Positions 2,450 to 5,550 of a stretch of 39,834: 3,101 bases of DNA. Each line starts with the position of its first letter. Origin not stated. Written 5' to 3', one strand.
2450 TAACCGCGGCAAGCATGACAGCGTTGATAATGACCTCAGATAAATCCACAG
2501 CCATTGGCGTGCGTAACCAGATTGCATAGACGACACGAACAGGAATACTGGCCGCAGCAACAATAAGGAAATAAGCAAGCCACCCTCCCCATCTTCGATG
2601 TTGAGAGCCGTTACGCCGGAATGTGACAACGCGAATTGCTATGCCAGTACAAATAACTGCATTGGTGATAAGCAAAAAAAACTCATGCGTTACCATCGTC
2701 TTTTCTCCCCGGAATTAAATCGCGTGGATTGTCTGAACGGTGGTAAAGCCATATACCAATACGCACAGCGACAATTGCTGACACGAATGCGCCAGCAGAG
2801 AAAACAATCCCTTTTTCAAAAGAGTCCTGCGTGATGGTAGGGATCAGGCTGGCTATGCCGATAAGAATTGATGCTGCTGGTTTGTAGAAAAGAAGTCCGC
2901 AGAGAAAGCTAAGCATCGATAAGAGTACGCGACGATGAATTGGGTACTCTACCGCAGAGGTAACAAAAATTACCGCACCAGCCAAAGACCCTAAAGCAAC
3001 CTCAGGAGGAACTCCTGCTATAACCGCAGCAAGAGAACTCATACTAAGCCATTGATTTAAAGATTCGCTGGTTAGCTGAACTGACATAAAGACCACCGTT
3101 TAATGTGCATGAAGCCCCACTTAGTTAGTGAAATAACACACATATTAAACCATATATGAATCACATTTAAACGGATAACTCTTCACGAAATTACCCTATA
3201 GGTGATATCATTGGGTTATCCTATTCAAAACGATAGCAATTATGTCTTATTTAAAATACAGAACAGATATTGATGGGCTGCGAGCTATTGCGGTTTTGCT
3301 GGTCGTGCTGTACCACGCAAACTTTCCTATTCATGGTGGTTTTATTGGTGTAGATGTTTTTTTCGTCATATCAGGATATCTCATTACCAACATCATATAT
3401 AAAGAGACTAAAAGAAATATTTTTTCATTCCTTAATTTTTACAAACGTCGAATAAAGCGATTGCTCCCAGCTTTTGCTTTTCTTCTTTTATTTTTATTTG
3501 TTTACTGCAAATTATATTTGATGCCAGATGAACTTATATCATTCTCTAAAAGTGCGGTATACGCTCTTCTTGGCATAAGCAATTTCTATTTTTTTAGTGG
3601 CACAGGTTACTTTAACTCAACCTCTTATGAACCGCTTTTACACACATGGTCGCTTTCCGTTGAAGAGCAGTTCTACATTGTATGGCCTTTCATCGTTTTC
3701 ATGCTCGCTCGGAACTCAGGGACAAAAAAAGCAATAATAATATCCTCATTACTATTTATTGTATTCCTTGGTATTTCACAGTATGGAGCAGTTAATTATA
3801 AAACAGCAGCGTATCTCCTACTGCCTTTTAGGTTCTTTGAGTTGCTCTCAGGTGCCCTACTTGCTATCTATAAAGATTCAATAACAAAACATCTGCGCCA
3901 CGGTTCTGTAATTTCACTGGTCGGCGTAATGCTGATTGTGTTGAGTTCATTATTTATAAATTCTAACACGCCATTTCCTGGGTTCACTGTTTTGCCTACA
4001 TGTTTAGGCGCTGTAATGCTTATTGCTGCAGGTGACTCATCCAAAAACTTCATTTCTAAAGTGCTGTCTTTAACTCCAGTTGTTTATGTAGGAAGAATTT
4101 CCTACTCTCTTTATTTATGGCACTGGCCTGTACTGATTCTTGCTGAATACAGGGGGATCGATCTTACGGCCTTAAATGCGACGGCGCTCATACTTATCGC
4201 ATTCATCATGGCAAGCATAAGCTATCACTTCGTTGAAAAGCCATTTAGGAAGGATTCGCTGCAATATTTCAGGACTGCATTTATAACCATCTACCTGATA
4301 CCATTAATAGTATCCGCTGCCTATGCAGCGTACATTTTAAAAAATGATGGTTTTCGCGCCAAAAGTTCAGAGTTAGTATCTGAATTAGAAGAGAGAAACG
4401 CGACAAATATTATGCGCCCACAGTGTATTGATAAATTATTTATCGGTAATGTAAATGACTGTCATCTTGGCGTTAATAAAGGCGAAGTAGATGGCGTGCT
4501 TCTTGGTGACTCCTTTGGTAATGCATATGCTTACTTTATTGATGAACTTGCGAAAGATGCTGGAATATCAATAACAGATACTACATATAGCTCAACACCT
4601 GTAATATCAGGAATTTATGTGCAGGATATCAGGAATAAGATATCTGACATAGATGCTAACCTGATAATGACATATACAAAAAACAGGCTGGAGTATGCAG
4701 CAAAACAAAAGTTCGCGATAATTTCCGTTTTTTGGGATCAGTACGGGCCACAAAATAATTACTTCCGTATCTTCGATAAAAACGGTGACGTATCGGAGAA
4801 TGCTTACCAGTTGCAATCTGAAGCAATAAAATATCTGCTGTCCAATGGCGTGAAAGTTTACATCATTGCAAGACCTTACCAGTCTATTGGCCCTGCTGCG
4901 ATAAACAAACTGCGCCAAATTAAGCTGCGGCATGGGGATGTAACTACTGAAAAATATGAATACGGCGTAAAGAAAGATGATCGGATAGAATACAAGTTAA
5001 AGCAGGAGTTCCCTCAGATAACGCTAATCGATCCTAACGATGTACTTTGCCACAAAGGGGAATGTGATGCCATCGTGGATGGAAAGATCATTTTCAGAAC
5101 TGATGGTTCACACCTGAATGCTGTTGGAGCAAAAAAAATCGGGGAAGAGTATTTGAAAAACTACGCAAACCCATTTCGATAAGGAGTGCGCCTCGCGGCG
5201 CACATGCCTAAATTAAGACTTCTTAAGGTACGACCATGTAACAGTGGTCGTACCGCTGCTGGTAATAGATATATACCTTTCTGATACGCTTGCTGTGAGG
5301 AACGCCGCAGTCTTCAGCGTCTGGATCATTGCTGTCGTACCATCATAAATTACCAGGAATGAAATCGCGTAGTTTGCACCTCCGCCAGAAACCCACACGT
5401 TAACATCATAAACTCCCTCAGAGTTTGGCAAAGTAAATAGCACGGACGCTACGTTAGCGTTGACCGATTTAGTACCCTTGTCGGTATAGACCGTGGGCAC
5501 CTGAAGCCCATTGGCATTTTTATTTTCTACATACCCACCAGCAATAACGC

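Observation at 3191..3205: Operator-like dyad (1 mismatch) in the promoter region of the O-antigen acetyltransferase gene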

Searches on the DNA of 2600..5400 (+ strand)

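Call 3: search_dna_similar(query=window:2600-5400:+, collection=phages, mode=near, max_rows=20)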
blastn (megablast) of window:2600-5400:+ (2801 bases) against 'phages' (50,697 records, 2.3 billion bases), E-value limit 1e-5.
Records with a match: 22; places in all: 22; records where one place covers at least 80% of the query: 0.
Best place of each record, by identity: 90-95% 8; 80-90% 14.
By first word of the organism name: Escherichia 16; Salmonella 3; Enterobacter 2; phage 1.
By host as written in the record: - 4; Escherichia coli O157:H7 4; Salmonella enterica subsp. enterica serovar Heidelberg 3; Enterobacter sp. CT7 2; Escherichia coli O103:H25 strain NIPH-11060424/NVH-734 2; Escherichia coli 2; Escherichia coli DE142 1; Escherichia coli strain A11-1675 serogroup O146:H21 1; and 3 more.
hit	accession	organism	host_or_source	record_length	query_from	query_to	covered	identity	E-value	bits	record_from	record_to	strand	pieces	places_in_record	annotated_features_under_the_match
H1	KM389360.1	Escherichia phage Phi05_1387 B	-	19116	1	554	20%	92.1%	0e+0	778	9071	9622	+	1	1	record has no annotation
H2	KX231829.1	Enterobacter phage Tyrion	Enterobacter sp. CT7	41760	1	608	22%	82.0%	1e-141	510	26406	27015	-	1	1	putative holin (x2) | ribosome_binding_site (x2)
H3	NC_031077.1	Enterobacter phage Tyrion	Enterobacter sp. CT7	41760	1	608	22%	82.0%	1e-141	510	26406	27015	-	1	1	membrane protein | holin | ribosome_binding_site (x2)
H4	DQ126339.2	Escherichia phage phiV10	Escherichia coli O157:H7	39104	1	613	22%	81.0%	9e-133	481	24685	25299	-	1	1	putative integral membrane protein | putative holin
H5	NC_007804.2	Escherichia phage phiV10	Escherichia coli O157:H7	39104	1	613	22%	81.0%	9e-133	481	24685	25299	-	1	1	membrane protein | holin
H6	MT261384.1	Salmonella virus PAT1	Salmonella enterica subsp. enterica ...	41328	1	608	22%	81.3%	1e-136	494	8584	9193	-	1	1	hypothetical protein | holin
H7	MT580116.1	Salmonella phage 65FD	Salmonella enterica subsp. enterica ...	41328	1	608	22%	81.3%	1e-136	494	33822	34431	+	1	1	putative integral membrane protein | holin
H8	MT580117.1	Salmonella phage 66FD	Salmonella enterica subsp. enterica ...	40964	1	608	22%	81.3%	1e-136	494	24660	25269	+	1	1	putative integral membrane protein | holin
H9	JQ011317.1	Escherichia phage TL-2011b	Escherichia coli O103:H25 strain ...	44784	1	562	20%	87.4%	0e+0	645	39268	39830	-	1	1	hypothetical protein (x2)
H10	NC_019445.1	Escherichia phage TL-2011b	Escherichia coli O103:H25 strain ...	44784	1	562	20%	87.4%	0e+0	645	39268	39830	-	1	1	hypothetical protein | holin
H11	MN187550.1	Escherichia phage phiv142-3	Escherichia coli DE142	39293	1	511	18%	93.3%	0e+0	754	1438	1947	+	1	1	putative membrane protein | putative holin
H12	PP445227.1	Escherichia phage EC.W1-9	Escherichia coli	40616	1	511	18%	93.3%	0e+0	754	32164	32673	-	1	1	hypothetical protein | holin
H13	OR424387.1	Escherichia phage HEMP4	Escherichia coli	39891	1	511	18%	92.2%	0e+0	721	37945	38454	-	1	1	record has no annotation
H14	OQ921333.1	Escherichia phage vB_EcoP_PAS61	Escherichia coli strain A11-1675 ...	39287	1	559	20%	83.2%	4e-141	508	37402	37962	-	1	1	hypothetical protein | holin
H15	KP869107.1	Escherichia coli O157 typing phage 9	Escherichia coli O157:H7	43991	1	559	20%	82.2%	9e-133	481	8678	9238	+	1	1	hypothetical protein (x2)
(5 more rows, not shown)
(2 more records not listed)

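Call 15: get_annotated_region(hit=H5, flank=3500)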
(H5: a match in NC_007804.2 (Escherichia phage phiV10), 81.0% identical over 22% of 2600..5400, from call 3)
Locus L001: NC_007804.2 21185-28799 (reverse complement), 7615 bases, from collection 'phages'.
description: Escherichia phage phiV10, complete genome.
organism: Escherichia phage phiV10 (NCBI taxid 343516)
taxonomy: Viruses; Duplodnaviria; Heunggongvirae; Uroviricota; Caudoviricetes; Uetakevirus; Uetakevirus phiV10
host: Escherichia coli O157:H7; source: -; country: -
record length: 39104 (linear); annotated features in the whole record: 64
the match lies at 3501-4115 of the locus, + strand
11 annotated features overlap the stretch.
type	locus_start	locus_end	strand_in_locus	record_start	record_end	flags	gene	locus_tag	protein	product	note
CDS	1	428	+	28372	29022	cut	-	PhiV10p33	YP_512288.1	DNA methyltransferase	identified by similarity: prosite Accession Number PS00092 (N6_MTASE N-6 Adenine-specific DNA methylases signature)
CDS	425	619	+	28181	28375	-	-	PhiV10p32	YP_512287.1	DUF1382 family protein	belongs to DUF1382 family, Pfam Accession Number PF07131; similar to gp9, Escherichia coli O84:H4 strain 4795/97 ...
CDS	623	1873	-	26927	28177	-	-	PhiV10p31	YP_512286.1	integrase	identified by similarity: conserved domain database Accession Number cd00801 (INT_P4 Bacteriophage P4 integrase family)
regulatory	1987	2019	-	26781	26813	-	-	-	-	terminator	putative rho-independent terminator; predicted by GCG terminator program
CDS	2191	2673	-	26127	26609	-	-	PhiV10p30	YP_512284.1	Rz-like spanin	predicted secretion signal; similar to putative Rz-like protein, epsilon15p26,from Enterobacteria phage epsilon15, ...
CDS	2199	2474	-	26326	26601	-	-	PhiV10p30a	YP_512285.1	Rz-like spanin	predicted signal peptidase II cleavage /lipid attachment site (prosite PS00013)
CDS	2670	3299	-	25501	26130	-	-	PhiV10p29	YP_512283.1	endolysin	identified by similarity: COG3179 (chitanase-like family) and superfamily Accession Number SSF53955 (lysozyme-like ...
CDS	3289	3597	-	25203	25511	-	-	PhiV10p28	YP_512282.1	holin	belongs to DUF754 family (Pfam PF05449); integral membrane protein with two predicted transmembrane helices; similar to ...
CDS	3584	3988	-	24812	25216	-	-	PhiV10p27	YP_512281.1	membrane protein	three predicted transmembrane helices; similar to hypothetical protein epsilon15p23 from Enterobacteria phage ...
CDS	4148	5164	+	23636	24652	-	oac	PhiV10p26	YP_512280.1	O-acetyltransferase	acetylates the host O-antigen; functions in superinfection immunity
CDS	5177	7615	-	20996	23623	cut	-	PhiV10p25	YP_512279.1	tail fiber protein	N-terminus similar to the N-terminus of epsilon15p20 (tail fiber) from Enterobacteria phage epsilon15 (NP_848228)and ...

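Call 16: get_annotated_region(hit=H3, flank=3500)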
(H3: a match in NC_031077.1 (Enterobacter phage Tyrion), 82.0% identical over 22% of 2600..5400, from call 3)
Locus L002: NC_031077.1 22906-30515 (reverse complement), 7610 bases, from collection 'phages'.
description: Enterobacter phage Tyrion, complete genome.
organism: Enterobacter phage Tyrion (NCBI taxid 1864623)
taxonomy: Viruses; Duplodnaviria; Heunggongvirae; Uroviricota; Caudoviricetes; Uetakevirus
host: Enterobacter sp. CT7; source: -; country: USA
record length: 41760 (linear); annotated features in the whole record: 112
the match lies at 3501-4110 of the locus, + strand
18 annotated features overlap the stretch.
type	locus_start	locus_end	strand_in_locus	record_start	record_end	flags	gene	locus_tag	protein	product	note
CDS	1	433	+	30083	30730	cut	-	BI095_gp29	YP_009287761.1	DNA methyltransferase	BI095_gp29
regulatory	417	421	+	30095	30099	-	-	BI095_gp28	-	ribosome_binding_site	-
CDS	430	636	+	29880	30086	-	-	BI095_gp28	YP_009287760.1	hypothetical protein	BI095_gp28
CDS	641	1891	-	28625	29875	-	-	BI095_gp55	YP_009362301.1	tyrosine-type recombinase/integrase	Feature 106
regulatory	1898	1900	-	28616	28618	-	-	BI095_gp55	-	ribosome_binding_site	-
CDS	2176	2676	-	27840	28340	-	-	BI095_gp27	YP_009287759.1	Rz-like spanin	BI095_gp27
CDS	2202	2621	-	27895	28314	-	-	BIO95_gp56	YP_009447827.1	Rz-like spanin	Feature 107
regulatory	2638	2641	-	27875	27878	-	-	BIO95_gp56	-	ribosome_binding_site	-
CDS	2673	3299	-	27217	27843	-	-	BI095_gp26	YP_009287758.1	endolysin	BI095_gp26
regulatory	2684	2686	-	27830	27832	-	-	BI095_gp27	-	ribosome_binding_site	-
CDS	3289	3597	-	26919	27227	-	-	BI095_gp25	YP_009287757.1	holin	BI095_gp25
regulatory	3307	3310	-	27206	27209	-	-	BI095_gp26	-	ribosome_binding_site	-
CDS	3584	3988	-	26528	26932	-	-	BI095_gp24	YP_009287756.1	membrane protein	BI095_gp24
regulatory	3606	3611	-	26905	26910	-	-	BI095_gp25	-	ribosome_binding_site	-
regulatory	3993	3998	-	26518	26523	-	-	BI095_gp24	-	ribosome_binding_site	-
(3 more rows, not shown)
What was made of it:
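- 2683..3096 (-): First gene of the divergent lysis cassette (membrane protein / putative holin, homologue of epsilon15 gp23). Annotation of phiV10 and Tyrion (calls 15, 16).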

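Call 44: search_dna_similar(query=window:3097-3700:+, collection=ecoli_genomes, mode=near, max_rows=12, rows=spread)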
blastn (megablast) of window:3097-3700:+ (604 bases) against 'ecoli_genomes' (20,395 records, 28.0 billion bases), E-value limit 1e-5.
Records with a match: 9; places in all: 10; records where one place covers at least 80% of the query: 8.
Genomes with a match: 9 of 5426; with a place that covers at least 80% of the query: 8. Places per genome that has any: lowest 1, median 1, highest 2. On chromosomes: 10 places; on plasmids: 0.
Best place of each record, by identity: >=99% 8; 90-95% 1.
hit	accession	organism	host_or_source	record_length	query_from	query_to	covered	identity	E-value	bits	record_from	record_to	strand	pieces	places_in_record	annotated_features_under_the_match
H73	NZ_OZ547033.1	Escherichia coli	Homo sapiens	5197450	1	604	100%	100.0%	0e+0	1116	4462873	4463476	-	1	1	acyltransferase family protein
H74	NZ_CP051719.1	Escherichia coli strain SCU-116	Homo sapiens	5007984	1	604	100%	99.8%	0e+0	1110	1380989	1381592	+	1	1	acyltransferase family protein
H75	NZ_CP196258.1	Escherichia coli strain AH19K002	Homo sapiens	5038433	1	604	100%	99.8%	0e+0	1110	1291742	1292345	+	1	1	acyltransferase family protein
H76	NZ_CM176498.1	Escherichia coli strain Eco_23-2678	African Green Monkey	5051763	1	604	100%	99.8%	0e+0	1110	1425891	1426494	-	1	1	acyltransferase family protein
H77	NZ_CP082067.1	Escherichia coli strain MS20673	Homo sapiens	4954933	1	604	100%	99.7%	0e+0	1105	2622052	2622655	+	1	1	acyltransferase family protein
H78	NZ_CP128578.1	Escherichia coli strain VG38-53E1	calf box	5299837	1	604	100%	99.7%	0e+0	1105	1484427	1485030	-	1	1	acyltransferase family protein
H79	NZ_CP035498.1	Escherichia coli strain 04-00955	Homo sapiens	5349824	1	604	100%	99.5%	0e+0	1099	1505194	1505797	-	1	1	acyltransferase family protein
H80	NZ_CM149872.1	Escherichia coli strain HCP4S3_I4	Sus scrofa domesticus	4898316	120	604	80%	99.6%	0e+0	885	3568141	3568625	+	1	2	acyltransferase family protein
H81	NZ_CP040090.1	Escherichia coli strain FT130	Migratory bird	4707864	1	198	33%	91.4%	1e-69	272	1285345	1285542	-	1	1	acyltransferase family protein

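Call 46: get_annotated_region(hit=H80, flank=2500)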
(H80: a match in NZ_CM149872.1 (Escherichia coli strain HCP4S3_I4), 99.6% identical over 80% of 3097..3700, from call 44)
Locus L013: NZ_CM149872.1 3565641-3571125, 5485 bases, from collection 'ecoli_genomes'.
description: Escherichia coli strain HCP4S3_I4 chromosome, whole genome shotgun sequence
organism: Escherichia coli strain HCP4S3_I4 (NCBI taxid 562)
replicon: chromosome; assembly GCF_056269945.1
host: Sus scrofa domesticus; source: feces; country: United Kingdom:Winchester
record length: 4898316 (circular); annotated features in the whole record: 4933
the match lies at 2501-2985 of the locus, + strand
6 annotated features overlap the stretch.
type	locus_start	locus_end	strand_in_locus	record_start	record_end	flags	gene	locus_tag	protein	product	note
CDS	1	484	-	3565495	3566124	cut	-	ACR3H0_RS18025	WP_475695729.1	glycoside hydrolase family 19 protein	-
CDS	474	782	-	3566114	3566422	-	-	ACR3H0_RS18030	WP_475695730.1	phage holin family protein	-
CDS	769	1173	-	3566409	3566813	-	-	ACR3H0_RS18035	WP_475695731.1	putative holin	-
CDS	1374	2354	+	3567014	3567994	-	-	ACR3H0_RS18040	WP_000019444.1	IS5-like element ISKpn26 family transposase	-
CDS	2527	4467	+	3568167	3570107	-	-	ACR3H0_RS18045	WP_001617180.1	acyltransferase family protein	-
CDS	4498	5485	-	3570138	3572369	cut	-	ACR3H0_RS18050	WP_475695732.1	hypothetical protein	-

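Call 47: get_annotated_region(hit=H81, flank=2500)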
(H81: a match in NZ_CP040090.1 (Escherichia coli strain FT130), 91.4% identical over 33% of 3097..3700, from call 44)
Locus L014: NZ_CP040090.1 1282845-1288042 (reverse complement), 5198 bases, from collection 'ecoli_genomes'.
description: Escherichia coli strain FT130 chromosome, complete genome
organism: Escherichia coli strain FT130 (NCBI taxid 562)
replicon: chromosome; assembly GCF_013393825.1
host: Migratory bird; source: feces; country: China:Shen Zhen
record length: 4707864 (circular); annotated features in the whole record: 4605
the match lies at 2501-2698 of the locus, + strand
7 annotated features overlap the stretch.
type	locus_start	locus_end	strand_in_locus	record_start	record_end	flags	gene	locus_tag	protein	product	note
CDS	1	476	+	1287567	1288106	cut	yfgI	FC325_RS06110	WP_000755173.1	DUF5384 family protein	-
CDS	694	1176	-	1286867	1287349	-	-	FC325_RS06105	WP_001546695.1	DUF2514 domain-containing protein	-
CDS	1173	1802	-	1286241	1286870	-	-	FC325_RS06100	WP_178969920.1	glycoside hydrolase family 19 protein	-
CDS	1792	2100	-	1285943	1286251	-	-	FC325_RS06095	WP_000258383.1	phage holin family protein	-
CDS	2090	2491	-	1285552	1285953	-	-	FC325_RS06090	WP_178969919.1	putative holin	-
CDS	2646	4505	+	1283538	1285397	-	-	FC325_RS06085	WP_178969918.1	acyltransferase family protein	-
CDS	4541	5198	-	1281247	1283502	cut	-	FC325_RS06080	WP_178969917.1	phage tail protein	-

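Call 61: search_rna_families(source=window, start=2900, end=3400, threshold=evalue, max_evalue=1)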
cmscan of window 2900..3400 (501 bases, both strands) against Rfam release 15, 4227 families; matches with E-value up to 1: 0.
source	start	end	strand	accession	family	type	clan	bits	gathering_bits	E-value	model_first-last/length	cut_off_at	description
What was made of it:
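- Tried and rejected: An Rfam scan of 2900-3400 at E up to 1 found nothing (call 61).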

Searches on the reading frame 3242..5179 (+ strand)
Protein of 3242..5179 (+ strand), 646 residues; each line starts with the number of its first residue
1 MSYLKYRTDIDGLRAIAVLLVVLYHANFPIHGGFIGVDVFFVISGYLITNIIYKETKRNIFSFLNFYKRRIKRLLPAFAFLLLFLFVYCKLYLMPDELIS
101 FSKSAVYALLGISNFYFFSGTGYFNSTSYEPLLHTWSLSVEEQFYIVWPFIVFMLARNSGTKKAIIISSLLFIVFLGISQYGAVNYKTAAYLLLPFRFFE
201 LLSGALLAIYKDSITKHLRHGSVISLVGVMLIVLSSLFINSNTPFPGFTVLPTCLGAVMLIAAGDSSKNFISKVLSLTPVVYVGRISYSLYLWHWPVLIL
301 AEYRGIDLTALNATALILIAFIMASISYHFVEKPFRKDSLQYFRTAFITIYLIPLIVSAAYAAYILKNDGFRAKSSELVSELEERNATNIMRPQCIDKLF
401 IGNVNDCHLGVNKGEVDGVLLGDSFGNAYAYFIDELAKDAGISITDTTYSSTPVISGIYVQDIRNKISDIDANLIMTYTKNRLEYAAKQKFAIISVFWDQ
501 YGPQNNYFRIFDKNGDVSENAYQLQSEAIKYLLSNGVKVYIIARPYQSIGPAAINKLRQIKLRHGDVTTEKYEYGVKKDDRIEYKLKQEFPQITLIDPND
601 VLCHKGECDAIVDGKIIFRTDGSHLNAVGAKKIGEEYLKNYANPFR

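Call 45: search_protein_families(library=pfam, proteins=[window:3242-5179:+], max_evalue=0.01)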
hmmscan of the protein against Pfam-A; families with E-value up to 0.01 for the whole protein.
window:3242-5179:+ (646 aa): 2 families
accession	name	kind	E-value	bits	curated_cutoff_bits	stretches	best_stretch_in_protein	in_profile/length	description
PF01757.29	Acyl_transf_3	-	1.7e-37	129.7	31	1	9-324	3-321/326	Acyltransferase domain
PF19040.6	SGNH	-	2.7e-27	96.5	27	1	403-638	11-247/248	SGNH domain (fused to AT3 domains)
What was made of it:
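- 3242..5182 (+): Cargo gene: 646-aa AT3 + SGNH acyltransferase (OafA/OafB-type O-antigen acetylase-like). Pfam PF01757 at 1.7e-37 and PF19040 at 2.7e-27 (call 45).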
